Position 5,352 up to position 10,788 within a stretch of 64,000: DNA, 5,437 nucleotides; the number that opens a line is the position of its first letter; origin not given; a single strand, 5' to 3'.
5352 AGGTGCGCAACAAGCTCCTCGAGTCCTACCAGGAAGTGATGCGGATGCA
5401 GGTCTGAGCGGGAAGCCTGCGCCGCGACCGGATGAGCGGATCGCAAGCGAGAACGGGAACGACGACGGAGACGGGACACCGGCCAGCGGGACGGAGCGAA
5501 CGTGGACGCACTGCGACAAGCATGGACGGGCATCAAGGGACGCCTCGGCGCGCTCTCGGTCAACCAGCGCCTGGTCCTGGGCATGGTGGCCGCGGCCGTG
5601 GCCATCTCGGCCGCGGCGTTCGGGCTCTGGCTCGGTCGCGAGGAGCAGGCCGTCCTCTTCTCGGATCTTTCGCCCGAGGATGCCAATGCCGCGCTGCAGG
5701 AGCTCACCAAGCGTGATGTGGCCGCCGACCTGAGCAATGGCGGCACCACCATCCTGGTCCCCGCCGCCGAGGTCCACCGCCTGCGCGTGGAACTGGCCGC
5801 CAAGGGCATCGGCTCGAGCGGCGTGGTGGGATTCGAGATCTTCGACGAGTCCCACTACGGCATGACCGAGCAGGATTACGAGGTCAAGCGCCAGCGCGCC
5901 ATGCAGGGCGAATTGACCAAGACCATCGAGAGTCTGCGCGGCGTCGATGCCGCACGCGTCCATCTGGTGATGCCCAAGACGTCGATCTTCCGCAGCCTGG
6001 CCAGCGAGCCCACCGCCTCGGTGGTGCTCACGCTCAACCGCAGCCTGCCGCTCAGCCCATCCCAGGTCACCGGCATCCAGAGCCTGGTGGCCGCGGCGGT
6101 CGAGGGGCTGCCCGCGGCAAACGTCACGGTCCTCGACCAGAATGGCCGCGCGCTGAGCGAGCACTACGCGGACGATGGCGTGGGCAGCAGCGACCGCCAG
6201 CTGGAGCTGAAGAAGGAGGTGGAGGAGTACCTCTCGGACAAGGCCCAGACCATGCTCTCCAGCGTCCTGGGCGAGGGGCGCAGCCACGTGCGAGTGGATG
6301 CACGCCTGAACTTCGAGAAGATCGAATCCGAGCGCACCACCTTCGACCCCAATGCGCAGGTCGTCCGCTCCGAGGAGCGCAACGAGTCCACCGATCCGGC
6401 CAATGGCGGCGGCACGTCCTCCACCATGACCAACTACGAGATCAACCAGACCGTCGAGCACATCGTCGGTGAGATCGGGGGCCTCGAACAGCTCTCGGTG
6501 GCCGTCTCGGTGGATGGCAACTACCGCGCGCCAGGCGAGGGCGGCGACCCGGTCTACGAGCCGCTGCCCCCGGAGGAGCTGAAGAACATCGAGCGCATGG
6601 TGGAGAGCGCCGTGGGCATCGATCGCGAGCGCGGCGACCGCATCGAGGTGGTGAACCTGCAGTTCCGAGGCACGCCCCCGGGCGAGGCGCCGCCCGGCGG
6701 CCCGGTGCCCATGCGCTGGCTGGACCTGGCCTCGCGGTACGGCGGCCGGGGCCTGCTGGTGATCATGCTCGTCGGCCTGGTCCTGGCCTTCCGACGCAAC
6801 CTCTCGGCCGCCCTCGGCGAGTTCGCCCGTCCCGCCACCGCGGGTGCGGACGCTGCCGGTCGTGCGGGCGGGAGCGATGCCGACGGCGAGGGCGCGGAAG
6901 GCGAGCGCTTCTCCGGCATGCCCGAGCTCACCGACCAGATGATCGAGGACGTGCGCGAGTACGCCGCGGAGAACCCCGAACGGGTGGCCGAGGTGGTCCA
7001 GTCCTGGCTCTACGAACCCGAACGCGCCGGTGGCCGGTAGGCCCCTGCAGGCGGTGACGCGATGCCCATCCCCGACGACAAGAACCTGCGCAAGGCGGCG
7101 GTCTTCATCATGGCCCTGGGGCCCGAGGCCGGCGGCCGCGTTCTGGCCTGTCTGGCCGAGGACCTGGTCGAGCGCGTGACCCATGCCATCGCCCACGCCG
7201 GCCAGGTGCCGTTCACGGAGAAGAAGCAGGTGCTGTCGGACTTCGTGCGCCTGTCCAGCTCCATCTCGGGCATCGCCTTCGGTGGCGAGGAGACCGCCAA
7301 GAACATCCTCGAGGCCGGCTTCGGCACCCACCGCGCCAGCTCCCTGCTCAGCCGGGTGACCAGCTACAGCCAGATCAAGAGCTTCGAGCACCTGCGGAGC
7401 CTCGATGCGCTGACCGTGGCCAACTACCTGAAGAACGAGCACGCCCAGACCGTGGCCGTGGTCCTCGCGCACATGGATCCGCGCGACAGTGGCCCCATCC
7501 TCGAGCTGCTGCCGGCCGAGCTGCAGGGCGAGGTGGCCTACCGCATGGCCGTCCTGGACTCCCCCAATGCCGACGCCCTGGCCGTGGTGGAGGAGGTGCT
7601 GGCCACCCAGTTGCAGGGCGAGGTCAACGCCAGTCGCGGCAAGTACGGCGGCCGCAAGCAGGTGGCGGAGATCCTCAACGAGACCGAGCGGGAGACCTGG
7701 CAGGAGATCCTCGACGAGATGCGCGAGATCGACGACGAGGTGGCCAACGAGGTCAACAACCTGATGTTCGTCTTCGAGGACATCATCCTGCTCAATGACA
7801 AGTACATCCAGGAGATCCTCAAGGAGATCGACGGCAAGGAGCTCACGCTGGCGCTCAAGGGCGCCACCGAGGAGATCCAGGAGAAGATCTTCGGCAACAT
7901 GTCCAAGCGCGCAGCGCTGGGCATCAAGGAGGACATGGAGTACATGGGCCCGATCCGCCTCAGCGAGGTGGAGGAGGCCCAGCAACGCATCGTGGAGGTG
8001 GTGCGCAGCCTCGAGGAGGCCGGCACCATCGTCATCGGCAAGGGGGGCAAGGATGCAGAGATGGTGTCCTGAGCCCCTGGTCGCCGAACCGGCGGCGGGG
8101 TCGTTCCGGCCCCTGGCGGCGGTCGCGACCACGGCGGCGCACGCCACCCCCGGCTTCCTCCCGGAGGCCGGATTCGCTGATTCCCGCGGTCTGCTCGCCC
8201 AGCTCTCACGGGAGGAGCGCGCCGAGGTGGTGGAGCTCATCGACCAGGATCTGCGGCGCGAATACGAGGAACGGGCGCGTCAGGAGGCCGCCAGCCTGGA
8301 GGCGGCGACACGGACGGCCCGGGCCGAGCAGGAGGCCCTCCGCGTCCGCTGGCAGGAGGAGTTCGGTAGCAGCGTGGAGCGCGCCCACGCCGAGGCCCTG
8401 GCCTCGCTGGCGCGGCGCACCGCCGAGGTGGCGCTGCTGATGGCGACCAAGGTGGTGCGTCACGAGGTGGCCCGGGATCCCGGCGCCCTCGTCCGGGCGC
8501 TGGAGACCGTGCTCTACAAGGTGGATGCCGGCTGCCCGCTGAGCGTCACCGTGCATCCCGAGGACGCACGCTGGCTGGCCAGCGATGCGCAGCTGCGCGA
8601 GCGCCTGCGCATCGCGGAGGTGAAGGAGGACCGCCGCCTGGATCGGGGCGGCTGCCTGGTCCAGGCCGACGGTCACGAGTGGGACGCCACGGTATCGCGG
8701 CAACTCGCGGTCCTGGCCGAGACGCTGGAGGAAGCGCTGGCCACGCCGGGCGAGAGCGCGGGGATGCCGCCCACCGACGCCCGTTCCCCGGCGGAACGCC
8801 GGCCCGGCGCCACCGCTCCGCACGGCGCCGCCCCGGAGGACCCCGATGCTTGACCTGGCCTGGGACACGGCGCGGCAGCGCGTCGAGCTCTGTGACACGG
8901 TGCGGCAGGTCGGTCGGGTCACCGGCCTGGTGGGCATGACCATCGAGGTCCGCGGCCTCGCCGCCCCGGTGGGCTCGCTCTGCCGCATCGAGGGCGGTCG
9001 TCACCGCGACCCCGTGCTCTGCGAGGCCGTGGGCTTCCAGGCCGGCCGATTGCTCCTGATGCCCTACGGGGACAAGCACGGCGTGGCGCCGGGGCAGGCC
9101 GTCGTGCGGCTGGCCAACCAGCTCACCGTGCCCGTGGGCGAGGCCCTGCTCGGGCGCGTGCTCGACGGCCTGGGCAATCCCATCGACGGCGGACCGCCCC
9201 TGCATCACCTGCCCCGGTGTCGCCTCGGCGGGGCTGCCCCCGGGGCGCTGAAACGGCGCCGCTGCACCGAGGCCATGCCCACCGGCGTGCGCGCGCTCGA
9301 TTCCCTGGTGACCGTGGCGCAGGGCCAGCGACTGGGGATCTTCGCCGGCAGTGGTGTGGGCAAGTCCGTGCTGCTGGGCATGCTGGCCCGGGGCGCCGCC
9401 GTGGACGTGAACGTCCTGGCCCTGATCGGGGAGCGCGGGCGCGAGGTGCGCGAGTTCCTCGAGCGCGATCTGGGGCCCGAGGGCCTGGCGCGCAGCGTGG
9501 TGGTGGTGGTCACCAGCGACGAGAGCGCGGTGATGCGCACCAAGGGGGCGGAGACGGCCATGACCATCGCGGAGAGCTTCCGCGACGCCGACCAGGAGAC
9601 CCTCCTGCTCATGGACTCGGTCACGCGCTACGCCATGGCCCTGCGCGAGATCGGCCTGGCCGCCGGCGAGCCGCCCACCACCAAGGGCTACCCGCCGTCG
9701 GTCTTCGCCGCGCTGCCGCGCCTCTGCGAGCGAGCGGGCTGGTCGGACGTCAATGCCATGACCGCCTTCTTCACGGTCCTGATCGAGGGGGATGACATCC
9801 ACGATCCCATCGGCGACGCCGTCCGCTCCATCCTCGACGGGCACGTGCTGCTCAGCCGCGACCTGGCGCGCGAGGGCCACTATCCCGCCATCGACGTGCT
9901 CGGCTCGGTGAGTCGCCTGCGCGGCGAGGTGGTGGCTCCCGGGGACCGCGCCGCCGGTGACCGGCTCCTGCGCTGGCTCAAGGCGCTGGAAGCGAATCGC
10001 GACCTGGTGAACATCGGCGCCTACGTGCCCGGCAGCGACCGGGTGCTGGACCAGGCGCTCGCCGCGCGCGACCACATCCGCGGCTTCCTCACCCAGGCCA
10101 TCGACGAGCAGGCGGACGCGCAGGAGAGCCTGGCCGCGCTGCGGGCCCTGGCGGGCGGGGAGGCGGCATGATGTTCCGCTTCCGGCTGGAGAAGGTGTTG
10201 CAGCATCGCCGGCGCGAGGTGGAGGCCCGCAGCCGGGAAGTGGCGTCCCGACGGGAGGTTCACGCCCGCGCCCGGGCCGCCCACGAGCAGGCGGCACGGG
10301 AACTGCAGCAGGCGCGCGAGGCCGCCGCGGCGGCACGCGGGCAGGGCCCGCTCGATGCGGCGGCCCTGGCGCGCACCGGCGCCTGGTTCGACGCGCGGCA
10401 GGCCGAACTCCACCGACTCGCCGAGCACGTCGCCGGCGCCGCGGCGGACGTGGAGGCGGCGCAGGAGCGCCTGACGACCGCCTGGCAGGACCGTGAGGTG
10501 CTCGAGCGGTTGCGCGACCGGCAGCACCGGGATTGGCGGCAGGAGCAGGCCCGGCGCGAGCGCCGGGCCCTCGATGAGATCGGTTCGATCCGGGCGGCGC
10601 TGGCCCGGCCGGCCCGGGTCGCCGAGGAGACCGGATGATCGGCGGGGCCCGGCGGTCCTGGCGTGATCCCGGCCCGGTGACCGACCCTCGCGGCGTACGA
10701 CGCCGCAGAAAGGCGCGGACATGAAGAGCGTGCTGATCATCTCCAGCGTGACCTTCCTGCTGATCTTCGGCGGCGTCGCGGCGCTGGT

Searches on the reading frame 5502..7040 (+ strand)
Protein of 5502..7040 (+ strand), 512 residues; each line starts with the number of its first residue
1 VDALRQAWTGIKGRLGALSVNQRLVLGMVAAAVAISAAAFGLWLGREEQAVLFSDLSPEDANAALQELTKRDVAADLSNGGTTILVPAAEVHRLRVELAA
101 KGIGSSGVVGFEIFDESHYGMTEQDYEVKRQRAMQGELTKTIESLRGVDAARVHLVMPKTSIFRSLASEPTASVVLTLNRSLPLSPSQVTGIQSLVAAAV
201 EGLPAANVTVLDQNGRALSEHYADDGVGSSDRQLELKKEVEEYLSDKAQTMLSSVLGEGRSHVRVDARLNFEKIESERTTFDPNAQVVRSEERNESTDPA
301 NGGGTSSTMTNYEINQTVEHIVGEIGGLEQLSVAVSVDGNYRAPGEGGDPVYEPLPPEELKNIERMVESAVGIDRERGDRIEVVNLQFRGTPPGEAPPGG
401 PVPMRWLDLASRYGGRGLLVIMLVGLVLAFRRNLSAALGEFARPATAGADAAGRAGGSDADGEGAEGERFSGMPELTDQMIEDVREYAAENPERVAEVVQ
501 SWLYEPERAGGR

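Call 78: search_protein_families(library=pfam, max_evalue=0.00001, proteins=[window:5502-7040:+])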
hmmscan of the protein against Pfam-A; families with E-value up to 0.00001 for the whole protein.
window:5502-7040:+ (512 aa): 2 families
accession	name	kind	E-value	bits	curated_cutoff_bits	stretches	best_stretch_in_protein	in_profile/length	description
PF01514.23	YscJ_FliF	-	3.8e-58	196.7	24.4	1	46-219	3-178/179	Secretory protein of YscJ/FliF family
PF08345.17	YscJ_FliF_C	-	4e-36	125.1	23.8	1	252-388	1-147/147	Flagellar M-ring protein C-terminal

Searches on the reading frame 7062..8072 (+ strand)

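Call 78: search_protein_families(library=pfam, max_evalue=0.00001, proteins=[window:7062-8072:+])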
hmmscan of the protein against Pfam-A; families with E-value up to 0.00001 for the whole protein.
window:7062-8072:+ (336 aa): 4 families
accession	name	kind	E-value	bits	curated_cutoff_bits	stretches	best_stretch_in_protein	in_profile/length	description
PF01706.21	FliG_C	-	1.2e-44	151.5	23.3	1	219-325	2-108/108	FliG C-terminal domain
PF14842.11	FliG_N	-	2.4e-29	102.4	25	1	9-106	5-102/104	FliG N-terminal domain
PF14841.11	FliG_M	-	1.3e-26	93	25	1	118-189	3-74/76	FliG middle domain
PF03448.22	MgtE_N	-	2.6e-08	34.7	25.9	0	244-294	49-99/102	MgtE intracellular N domain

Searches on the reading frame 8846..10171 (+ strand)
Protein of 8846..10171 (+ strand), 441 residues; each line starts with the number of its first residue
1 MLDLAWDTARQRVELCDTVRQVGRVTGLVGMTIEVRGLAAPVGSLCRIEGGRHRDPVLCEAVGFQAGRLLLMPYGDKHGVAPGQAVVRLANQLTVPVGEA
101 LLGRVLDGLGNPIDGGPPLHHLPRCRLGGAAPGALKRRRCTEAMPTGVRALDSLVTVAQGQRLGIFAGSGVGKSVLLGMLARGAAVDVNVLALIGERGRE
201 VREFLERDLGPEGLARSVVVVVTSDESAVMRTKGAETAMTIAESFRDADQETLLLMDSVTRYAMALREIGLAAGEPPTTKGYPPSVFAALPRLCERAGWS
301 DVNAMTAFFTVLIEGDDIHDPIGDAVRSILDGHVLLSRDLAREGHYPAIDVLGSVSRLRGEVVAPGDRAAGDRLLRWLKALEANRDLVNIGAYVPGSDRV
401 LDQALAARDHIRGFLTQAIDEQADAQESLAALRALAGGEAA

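Call 79: search_protein_families(library=pfam, max_evalue=0.00001, proteins=[window:8846-10171:+])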
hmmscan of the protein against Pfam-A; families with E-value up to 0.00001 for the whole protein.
window:8846-10171:+ (441 aa): 2 families
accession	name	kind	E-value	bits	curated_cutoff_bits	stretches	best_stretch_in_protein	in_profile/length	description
PF00006.31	ATP-synt_ab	-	1.6e-81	273.5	29.5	1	147-356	1-213/213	ATP synthase alpha/beta family, nucleotide-binding domain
PF18269.6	T3SS_ATPase_C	-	1.6e-19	70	22.7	1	365-433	3-71/72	T3SS EscN ATPase C-terminal domain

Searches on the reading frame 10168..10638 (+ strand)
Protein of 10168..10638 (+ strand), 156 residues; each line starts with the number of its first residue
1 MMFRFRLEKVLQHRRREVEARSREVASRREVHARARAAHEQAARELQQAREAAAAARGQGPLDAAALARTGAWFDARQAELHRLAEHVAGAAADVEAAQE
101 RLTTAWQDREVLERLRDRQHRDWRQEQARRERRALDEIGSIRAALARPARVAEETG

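Call 79: search_protein_families(library=pfam, max_evalue=0.00001, proteins=[window:10168-10638:+])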
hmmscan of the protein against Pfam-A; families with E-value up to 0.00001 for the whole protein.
window:10168-10638:+ (156 aa): 1 family
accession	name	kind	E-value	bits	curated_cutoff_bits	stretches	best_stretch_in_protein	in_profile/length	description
PF02050.21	FliJ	-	4.8e-12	46.6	28.4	1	21-142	3-122/123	Flagellar FliJ protein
